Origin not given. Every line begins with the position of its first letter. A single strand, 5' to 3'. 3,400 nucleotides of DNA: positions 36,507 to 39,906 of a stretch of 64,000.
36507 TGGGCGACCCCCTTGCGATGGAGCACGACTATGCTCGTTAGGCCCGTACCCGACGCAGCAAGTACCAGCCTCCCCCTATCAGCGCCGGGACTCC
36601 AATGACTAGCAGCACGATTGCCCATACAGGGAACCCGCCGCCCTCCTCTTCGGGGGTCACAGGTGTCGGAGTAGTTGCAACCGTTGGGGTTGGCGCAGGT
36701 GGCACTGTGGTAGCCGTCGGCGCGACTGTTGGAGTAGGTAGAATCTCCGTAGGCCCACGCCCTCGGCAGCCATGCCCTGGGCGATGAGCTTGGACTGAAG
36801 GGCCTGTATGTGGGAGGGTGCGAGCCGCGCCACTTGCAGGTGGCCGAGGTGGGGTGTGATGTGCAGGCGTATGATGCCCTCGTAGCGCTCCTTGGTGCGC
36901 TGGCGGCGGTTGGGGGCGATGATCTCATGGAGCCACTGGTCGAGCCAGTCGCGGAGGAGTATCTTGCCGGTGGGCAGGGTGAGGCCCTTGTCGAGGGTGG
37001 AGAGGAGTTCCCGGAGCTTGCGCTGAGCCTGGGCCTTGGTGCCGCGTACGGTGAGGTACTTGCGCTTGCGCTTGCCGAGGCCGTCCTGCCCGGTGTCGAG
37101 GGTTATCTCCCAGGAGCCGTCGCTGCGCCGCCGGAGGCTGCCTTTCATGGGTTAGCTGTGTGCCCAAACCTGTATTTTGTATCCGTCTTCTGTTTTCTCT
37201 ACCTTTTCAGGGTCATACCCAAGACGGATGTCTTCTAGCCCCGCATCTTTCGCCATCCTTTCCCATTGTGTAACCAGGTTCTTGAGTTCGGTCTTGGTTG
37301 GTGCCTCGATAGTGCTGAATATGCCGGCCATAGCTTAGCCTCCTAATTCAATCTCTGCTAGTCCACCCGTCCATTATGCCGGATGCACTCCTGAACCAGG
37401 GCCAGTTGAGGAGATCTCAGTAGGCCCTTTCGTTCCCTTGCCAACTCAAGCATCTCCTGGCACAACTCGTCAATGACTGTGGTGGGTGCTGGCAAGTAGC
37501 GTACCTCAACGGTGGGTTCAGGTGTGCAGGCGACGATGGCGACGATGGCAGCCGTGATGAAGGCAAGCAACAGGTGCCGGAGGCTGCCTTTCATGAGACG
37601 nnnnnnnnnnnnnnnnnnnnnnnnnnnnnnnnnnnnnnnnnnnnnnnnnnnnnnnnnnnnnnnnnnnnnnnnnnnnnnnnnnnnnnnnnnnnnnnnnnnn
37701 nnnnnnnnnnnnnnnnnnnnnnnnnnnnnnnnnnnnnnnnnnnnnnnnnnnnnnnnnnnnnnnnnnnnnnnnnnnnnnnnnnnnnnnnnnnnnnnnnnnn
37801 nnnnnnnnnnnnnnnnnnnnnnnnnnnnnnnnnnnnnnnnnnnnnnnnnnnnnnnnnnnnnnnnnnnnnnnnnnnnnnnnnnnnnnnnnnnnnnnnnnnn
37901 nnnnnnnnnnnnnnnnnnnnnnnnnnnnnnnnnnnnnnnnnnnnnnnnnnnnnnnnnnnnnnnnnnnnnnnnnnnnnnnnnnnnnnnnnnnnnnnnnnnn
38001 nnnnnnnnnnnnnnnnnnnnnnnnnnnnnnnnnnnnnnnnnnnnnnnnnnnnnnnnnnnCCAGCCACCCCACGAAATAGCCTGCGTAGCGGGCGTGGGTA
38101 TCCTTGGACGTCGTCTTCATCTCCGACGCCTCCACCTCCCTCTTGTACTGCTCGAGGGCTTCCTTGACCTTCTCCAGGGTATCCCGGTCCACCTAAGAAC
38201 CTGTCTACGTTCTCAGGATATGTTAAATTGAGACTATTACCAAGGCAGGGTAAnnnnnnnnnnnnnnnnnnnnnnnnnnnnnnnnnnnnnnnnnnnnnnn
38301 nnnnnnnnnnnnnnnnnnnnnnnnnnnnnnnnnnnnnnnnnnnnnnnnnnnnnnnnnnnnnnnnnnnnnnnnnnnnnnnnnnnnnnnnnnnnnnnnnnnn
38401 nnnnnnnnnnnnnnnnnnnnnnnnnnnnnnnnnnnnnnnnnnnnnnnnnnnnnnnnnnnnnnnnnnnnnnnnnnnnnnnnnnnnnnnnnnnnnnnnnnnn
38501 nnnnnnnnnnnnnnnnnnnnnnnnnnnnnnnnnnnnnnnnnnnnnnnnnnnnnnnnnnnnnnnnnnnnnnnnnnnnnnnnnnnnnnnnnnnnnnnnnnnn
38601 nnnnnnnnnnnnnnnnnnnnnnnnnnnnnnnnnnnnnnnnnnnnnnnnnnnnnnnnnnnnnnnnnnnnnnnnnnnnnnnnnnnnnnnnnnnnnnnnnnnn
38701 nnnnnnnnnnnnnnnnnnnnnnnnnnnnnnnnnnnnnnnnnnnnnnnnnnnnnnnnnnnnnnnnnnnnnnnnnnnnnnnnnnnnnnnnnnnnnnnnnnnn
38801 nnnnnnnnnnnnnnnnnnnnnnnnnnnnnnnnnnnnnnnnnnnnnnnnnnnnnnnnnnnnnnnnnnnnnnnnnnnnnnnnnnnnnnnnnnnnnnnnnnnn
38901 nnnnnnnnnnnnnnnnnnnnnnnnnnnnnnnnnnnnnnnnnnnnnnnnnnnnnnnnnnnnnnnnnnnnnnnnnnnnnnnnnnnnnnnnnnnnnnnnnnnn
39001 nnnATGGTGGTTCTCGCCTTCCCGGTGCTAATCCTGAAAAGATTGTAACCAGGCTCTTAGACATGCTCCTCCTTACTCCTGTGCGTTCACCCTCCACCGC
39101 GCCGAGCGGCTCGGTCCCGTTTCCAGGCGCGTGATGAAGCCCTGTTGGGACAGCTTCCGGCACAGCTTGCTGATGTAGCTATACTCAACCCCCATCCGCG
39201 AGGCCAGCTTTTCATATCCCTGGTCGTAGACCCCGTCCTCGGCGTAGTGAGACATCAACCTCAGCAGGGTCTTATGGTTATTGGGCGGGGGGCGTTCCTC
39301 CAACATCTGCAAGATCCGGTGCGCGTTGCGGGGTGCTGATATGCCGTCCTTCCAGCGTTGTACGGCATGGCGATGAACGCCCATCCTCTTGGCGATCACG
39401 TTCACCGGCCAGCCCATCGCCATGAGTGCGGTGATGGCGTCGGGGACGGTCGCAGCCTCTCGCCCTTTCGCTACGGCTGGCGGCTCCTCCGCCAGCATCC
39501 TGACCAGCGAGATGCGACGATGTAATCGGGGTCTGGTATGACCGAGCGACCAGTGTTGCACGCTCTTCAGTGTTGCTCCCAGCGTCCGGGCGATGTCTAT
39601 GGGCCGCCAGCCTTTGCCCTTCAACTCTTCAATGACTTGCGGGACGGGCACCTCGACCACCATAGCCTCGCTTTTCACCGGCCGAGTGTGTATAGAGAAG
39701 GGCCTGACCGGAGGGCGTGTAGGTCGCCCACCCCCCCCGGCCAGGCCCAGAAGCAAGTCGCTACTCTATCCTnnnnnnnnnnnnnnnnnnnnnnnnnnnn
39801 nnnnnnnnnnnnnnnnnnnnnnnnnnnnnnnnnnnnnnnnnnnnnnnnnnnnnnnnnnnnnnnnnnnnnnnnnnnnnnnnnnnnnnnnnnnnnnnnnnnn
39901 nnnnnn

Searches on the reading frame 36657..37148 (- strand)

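Call 14: search_protein_families(library=pfam, proteins=[window:36657-37148:-], max_evalue=0.01)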
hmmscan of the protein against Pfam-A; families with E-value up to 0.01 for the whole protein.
window:36657-37148:- (163 aa): 1 family
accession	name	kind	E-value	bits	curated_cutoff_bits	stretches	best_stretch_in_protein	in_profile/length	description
PF14659.12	Phage_int_SAM_3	-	9.9e-13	48.6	22.6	1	65-121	2-57/58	Phage integrase, N-terminal SAM-like domain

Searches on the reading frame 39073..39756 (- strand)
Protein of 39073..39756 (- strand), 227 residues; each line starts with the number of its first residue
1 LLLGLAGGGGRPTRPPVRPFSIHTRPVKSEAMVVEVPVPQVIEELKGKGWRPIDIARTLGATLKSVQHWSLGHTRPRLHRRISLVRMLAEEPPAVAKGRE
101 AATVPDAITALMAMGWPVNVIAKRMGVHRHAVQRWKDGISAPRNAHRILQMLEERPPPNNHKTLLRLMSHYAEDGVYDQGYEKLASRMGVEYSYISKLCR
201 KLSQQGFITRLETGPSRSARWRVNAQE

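Call 14: search_protein_families(library=pfam, proteins=[window:39073-39756:-], max_evalue=0.01)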
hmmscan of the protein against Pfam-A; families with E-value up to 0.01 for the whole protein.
window:39073-39756:- (227 aa): 12 families
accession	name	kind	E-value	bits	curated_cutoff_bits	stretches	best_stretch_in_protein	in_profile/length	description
PF13384.12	HTH_23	-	2.2e-08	34.1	24.6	1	108-137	11-39/50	Homeodomain-like domain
PF06056.18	Terminase_5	-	6.1e-08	32.9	20.3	0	114-136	12-34/58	Putative ATPase subunit of terminase (gpP-like)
PF13551.12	HTH_29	-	1.1e-07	32.3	28.1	1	110-137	6-34/64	Winged helix-turn helix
PF01047.28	MarR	-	4.3e-07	30.2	24.6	1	149-211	9-50/59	MarR family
PF12802.13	MarR_2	-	4.7e-06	27.1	27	0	184-212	26-54/61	MarR family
PF13518.12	HTH_28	-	1.4e-05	25.5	25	0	111-137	8-34/52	Helix-turn-helix domain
PF13730.12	HTH_36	-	0.00028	21.1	25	0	165-208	12-55/55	Helix-turn-helix domain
PF01381.28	HTH_3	-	0.0009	19.7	23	0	113-143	7-37/55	Helix-turn-helix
PF14549.12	P22_Cro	-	0.0039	17.4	30.2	0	120-142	14-36/60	DNA-binding transcriptional regulator Cro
PF13545.12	HTH_Crp_2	-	0.0055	17.1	27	0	178-210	22-55/70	Crp-like helix-turn-helix domain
PF15943.11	YdaS_toxin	-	0.0072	16.6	30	0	121-149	14-41/65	Bacterial toxin YdaS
PF01978.25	TrmB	-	0.0099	16.1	25.6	0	182-215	26-59/68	Sugar-specific transcriptional regulator TrmB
